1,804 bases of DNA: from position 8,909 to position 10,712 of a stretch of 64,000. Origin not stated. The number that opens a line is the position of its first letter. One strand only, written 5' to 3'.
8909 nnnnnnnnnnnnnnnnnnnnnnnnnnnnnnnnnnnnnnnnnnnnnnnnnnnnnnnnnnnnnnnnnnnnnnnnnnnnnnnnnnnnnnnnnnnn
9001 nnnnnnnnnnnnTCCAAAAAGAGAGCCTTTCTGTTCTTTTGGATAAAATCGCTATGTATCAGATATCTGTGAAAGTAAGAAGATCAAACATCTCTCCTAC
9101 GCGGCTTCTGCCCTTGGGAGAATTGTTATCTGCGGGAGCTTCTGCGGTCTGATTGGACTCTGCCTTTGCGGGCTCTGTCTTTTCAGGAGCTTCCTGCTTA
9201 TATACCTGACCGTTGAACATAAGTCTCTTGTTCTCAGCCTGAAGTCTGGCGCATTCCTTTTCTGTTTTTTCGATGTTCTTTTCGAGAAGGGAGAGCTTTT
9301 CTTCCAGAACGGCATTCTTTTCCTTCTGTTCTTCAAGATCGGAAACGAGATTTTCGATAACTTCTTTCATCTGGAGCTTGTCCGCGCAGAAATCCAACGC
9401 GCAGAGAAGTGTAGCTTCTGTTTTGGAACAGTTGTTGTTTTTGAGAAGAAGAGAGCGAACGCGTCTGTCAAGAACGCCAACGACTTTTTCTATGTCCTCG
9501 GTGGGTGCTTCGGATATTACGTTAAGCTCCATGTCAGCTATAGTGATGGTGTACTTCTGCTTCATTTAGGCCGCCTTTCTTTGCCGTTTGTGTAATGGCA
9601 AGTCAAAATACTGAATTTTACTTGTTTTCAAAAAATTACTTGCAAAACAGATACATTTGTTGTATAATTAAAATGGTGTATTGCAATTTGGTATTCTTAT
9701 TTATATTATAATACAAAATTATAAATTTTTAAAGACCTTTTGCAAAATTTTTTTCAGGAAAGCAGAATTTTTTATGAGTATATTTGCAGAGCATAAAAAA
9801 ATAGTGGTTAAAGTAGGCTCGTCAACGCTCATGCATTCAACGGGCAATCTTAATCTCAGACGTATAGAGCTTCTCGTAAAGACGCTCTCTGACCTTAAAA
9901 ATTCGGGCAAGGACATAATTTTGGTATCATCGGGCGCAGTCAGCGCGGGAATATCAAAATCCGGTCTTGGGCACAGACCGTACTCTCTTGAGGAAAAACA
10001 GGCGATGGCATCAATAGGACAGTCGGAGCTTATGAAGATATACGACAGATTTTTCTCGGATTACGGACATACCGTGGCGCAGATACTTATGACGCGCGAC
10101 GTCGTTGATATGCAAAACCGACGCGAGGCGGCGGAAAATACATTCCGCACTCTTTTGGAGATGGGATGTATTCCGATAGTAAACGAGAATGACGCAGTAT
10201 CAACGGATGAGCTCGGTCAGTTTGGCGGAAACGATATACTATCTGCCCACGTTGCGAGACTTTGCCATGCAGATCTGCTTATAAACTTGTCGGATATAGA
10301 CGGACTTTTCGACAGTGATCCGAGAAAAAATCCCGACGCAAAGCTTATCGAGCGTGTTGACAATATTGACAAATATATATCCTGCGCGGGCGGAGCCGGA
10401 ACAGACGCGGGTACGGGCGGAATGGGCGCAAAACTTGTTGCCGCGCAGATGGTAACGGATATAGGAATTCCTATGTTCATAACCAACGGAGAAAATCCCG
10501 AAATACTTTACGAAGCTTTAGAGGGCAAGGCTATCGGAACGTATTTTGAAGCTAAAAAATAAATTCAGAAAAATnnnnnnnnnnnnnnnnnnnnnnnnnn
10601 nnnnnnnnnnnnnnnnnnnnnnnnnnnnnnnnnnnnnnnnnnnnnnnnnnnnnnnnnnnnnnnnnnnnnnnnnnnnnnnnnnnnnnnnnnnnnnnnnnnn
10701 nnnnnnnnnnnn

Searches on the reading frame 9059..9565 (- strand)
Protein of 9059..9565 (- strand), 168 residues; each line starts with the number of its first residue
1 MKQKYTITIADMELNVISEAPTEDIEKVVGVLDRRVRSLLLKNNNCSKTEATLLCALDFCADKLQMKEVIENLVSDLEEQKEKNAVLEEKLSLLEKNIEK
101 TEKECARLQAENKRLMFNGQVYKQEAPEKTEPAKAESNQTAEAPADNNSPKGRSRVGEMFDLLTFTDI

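Call 41: search_protein_families(library=pfam, proteins=[window:9059-9565:-], max_evalue=0.001)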
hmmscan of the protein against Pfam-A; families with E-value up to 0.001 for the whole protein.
window:9059-9565:- (168 aa): 1 family
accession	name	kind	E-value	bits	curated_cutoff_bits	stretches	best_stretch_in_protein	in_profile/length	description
PF05164.18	ZapA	-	1.2e-08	35.6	23.8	1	6-91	2-88/88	Cell division protein ZapA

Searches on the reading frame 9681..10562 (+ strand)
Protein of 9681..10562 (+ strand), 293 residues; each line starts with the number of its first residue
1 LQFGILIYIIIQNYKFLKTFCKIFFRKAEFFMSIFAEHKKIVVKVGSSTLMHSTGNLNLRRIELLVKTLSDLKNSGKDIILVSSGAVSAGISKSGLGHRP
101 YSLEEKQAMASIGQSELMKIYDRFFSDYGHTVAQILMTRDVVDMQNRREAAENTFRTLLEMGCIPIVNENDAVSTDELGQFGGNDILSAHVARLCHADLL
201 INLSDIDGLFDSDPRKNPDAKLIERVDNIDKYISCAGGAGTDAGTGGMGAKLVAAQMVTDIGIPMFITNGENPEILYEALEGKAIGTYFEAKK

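Call 41: search_protein_families(library=pfam, proteins=[window:9681-10562:+], max_evalue=0.001)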
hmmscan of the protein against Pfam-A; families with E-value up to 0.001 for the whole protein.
window:9681-10562:+ (293 aa): 1 family
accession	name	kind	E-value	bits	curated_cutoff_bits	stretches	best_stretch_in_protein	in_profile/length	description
PF00696.33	AA_kinase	-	1.2e-45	156.5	24.9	1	39-269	1-234/234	Amino acid kinase family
